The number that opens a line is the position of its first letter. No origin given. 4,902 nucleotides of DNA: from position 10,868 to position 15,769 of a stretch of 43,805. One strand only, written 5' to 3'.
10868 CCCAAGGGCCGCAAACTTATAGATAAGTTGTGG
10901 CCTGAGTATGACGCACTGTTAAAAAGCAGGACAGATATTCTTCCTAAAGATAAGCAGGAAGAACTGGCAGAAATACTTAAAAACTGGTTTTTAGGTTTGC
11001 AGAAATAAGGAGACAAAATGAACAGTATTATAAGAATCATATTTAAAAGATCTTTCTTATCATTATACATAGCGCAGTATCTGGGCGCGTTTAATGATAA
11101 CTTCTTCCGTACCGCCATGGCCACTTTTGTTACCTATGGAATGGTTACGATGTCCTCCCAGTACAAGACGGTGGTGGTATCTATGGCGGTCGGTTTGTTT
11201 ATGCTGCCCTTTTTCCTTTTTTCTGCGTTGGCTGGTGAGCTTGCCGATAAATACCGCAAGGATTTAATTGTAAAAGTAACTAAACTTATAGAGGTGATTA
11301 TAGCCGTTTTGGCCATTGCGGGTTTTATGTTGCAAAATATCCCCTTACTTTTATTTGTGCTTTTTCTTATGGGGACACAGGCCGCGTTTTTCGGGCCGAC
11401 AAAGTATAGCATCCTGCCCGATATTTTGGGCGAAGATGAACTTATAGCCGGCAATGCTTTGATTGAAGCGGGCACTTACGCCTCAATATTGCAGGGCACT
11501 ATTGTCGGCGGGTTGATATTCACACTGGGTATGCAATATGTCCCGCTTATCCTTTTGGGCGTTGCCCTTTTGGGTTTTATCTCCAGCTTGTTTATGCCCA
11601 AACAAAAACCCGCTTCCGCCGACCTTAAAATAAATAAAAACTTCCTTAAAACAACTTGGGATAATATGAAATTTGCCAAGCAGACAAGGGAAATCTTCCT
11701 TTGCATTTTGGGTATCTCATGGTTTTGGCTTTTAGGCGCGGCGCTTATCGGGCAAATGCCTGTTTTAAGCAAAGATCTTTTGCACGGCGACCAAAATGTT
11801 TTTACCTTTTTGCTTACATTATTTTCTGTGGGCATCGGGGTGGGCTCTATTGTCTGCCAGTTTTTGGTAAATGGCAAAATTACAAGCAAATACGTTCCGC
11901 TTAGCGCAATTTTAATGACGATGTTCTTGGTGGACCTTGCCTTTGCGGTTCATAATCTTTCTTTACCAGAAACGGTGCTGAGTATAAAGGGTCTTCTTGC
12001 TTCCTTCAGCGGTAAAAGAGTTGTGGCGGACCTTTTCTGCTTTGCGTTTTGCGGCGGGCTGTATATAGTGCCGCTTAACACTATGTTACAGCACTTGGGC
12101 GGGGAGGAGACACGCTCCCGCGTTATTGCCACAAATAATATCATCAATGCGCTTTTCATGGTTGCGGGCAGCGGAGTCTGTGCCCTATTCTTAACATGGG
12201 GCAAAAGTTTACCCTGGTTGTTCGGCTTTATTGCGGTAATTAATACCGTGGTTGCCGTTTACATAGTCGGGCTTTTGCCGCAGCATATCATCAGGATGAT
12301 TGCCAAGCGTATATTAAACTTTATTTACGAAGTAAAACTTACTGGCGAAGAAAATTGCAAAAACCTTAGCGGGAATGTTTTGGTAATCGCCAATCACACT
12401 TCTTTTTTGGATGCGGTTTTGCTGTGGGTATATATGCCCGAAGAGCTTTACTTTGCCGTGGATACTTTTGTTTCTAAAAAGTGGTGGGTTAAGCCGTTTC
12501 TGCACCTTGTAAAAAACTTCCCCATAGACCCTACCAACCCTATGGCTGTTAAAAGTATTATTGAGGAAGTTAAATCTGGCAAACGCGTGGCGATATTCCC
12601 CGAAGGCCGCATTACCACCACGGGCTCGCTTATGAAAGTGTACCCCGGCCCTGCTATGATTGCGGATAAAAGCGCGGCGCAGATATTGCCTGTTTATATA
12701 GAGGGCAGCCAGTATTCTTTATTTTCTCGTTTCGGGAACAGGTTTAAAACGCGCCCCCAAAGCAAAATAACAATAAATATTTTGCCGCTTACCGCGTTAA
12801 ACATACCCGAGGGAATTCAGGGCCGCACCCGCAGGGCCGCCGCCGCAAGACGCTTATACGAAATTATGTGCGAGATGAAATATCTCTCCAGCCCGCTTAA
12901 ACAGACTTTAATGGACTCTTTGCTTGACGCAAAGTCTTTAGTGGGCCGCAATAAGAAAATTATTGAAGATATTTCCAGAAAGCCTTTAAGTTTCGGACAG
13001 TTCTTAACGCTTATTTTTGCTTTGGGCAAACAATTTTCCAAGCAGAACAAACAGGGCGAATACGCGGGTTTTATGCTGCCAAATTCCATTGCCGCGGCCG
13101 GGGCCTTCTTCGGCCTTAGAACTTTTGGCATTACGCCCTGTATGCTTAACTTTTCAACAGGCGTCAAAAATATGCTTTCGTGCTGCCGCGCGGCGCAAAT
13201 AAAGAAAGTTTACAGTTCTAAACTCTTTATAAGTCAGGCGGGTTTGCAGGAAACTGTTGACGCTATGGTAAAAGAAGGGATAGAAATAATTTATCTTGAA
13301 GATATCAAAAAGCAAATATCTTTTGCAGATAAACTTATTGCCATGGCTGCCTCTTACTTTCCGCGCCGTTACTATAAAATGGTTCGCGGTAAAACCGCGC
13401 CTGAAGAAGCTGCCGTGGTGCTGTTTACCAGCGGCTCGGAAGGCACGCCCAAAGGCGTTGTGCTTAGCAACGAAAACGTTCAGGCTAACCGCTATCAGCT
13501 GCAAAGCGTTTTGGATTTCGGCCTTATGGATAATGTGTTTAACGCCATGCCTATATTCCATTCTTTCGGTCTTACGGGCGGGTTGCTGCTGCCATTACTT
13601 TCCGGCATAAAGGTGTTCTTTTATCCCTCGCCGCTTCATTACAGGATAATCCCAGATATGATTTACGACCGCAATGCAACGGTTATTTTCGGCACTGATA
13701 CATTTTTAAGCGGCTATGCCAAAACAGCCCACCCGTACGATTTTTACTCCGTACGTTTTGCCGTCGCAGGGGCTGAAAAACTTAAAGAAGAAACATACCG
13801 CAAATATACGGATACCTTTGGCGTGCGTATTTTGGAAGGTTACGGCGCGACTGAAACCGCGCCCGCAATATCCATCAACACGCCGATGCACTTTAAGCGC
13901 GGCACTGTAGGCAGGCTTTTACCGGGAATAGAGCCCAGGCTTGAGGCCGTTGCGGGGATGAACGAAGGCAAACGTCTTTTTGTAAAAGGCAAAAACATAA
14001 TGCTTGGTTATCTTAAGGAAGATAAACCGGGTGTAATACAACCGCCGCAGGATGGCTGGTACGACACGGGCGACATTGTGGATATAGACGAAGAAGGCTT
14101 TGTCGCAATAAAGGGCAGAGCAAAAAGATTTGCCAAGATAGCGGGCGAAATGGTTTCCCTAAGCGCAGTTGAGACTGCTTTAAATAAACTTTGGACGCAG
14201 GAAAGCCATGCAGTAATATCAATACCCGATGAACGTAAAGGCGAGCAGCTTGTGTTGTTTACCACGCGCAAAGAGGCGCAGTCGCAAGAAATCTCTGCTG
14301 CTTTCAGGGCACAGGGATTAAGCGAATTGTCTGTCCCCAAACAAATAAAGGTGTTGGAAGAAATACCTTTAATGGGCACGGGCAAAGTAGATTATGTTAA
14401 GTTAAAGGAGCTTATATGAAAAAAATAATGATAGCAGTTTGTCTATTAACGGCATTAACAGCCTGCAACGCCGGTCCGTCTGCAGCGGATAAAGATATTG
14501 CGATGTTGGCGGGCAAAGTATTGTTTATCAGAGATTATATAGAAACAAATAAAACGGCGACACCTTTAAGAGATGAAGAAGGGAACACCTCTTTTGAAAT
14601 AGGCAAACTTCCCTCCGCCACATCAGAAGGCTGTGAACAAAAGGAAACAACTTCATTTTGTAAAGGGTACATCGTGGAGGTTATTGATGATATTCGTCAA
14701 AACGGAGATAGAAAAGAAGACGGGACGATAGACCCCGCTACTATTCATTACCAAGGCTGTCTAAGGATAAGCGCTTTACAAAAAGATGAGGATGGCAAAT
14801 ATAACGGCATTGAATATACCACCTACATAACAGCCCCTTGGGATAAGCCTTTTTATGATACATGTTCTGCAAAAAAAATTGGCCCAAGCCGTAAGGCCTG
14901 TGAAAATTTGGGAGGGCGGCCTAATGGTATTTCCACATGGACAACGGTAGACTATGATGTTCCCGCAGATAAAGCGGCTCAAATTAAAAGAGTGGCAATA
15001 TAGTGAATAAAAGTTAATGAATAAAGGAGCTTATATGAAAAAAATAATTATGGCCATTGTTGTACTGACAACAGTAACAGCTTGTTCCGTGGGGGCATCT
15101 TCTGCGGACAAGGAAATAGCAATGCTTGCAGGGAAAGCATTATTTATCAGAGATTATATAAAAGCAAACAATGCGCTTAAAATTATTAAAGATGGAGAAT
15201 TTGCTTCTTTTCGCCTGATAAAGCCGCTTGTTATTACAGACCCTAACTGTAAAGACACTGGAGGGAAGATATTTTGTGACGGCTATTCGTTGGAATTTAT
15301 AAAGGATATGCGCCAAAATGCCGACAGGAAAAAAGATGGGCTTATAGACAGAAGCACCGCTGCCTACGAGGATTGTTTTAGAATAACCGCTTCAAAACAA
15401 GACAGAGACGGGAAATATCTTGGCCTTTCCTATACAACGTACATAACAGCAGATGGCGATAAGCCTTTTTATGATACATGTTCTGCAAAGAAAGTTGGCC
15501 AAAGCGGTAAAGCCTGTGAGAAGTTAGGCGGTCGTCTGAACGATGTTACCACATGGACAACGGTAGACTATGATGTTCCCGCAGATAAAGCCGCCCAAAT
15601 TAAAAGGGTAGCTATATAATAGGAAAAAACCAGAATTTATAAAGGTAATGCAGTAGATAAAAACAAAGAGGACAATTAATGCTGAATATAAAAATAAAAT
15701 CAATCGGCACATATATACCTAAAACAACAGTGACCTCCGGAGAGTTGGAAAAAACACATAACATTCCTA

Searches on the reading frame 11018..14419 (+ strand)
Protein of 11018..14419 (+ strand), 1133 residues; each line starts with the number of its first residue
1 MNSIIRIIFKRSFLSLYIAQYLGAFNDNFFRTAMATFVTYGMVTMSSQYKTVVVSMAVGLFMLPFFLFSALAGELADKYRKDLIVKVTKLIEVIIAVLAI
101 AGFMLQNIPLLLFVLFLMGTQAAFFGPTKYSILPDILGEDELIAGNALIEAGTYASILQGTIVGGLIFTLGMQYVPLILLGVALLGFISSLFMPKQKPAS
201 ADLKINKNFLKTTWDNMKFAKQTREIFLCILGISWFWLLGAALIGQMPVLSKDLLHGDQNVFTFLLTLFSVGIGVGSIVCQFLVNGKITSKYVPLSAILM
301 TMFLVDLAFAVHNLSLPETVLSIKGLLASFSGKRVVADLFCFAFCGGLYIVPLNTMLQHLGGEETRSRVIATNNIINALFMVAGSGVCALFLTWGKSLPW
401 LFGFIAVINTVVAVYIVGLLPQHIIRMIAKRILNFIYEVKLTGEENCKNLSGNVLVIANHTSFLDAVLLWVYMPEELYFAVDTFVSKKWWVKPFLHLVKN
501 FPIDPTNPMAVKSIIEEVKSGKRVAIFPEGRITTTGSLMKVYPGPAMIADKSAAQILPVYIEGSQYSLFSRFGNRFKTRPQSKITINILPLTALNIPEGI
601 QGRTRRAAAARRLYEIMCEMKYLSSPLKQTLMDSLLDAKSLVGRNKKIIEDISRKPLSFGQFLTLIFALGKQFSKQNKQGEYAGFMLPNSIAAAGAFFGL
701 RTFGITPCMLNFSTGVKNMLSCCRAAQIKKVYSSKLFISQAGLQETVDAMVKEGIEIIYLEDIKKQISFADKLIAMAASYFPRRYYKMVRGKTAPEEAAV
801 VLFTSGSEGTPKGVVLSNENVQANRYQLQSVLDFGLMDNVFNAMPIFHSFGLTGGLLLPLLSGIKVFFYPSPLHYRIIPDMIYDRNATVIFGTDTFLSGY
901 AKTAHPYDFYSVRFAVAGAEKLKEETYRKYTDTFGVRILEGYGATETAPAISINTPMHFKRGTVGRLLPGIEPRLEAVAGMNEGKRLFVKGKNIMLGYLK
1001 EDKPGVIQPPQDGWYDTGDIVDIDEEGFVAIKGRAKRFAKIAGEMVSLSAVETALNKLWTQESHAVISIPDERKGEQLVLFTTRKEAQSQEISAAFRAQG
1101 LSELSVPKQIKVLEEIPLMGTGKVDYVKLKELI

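Call 3: search_protein_families(library=pfam, proteins=[window:11018-14419:+], max_evalue=0.01)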
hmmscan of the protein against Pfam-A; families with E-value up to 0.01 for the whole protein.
window:11018-14419:+ (1133 aa): 5 families
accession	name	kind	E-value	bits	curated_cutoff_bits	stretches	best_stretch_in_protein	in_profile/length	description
PF00501.34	AMP-binding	-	8.4e-47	160.2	29.9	1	654-999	19-384/384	AMP-binding enzyme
PF07690.21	MFS_1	-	3.9e-22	79.1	33.4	1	35-384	12-346/347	Major Facilitator Superfamily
PF01553.26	Acyltransferase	-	2e-21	76.6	23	1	439-561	2-131/132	Acyltransferase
PF05977.19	MFS_3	-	1.1e-17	64.1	27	1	13-313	12-307/524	Transmembrane secretion effector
PF13193.12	AMP-binding_C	-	2.9e-06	28.5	24.5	1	1051-1123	2-76/76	AMP-binding enzyme C-terminal domain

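Call 4: search_protein_families(library=ncbifam, proteins=[window:11018-14419:+], max_evalue=0.01)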
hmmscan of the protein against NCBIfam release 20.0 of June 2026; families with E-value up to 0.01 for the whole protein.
window:11018-14419:+ (1133 aa): 107 families (the best 25 are shown)
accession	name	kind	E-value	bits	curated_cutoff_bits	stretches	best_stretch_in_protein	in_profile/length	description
NF005291.0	PRK06814.1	equivalog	0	1538.9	1349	1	6-1132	6-1129/1140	acyl-[ACP]--phospholipid O-acyltransferase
NF006386.0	PRK08633.1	equivalog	1.5e-255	850.9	1221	1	11-1132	9-1140/1147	acyl-[ACP]--phospholipid O-acyltransferase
NF005959.0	PRK08043.1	equivalog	2.4e-228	760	886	1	428-1132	5-710/719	bifunctional acyl-ACP--phospholipid O-acyltransferase/long-chain-fatty-acid--ACP ligase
NF004971.0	PRK06334.1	equivalog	2.4e-71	241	847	1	653-1132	42-532/539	long chain fatty acid--[acyl-carrier-protein] ligase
NF004837.0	PRK06187.1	subfamily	2.4e-57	194.4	476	1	644-1131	22-520/531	long-chain-fatty-acid--CoA ligase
NF004114.0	PRK05605.1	equivalog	9e-46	156.3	766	1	790-1131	215-567/575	long-chain-fatty-acid--CoA ligase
NF005702.0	PRK07514.1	subfamily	1.4e-45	155.6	558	1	791-1129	152-496/506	malonyl-CoA synthase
NF005858.0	PRK07787.1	subfamily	9e-44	149.7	575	1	792-1130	125-469/471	acyl-CoA synthetase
TIGR01923.1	menE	equivalog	1.2e-42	146.3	330.15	1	669-1125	12-438/442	o-succinylbenzoate--CoA ligase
NF005714.0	PRK07529.1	subfamily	9.3e-42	143.2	632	1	789-1131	210-574/640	acyl-CoA synthetase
NF004758.0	PRK06087.1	equivalog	3.6e-41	141.2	736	1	772-1131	168-533/548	medium-chain fatty-acid--CoA ligase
NF009233.0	PRK12583.1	subfamily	3e-39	134.9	832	1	787-1132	192-549/558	fatty acid CoA ligase family protein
NF005801.1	PRK07656.1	equivalog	8.7e-38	130.2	657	1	688-1125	59-495/500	FadD3 family acyl-CoA ligase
NF006523.0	PRK08974.1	equivalog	3.2e-36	124.6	884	1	782-1129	192-549/561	long-chain-fatty-acid--CoA ligase FadD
NF005307.0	PRK06839.1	equivalog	2.7e-34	118.7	748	1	796-1131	149-491/496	o-succinylbenzoate--CoA ligase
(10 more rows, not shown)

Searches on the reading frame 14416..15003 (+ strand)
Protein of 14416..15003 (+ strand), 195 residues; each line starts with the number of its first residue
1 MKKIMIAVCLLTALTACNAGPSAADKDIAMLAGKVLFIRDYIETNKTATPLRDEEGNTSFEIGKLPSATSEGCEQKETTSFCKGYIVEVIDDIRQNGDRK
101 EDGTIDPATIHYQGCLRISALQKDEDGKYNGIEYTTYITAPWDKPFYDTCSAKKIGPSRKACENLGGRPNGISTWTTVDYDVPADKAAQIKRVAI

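Call 3: search_protein_families(library=pfam, proteins=[window:14416-15003:+], max_evalue=0.01)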
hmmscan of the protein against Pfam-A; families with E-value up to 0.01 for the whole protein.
window:14416-15003:+ (195 aa): 0 families

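Call 4: search_protein_families(library=ncbifam, proteins=[window:14416-15003:+], max_evalue=0.01)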
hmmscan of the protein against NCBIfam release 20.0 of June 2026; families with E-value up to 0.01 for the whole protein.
window:14416-15003:+ (195 aa): 0 families

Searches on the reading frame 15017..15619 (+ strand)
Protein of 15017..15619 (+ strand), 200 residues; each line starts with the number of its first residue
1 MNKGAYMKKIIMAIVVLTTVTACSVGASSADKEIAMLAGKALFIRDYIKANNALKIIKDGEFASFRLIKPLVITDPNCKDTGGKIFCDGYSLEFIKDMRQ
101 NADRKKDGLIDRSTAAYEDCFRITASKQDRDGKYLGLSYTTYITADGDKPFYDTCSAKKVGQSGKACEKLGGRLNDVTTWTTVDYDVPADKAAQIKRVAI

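Call 3: search_protein_families(library=pfam, proteins=[window:15017-15619:+], max_evalue=0.01)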
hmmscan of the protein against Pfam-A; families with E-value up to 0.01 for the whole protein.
window:15017-15619:+ (200 aa): 1 family
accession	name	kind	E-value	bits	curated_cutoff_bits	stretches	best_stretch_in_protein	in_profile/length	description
PF08139.17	LPAM_1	-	0.0011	19.7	20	1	7-24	1-18/18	Prokaryotic membrane lipoprotein lipid attachment site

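Call 4: search_protein_families(library=ncbifam, proteins=[window:15017-15619:+], max_evalue=0.01)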
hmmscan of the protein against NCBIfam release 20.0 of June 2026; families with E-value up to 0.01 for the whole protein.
window:15017-15619:+ (200 aa): 0 families
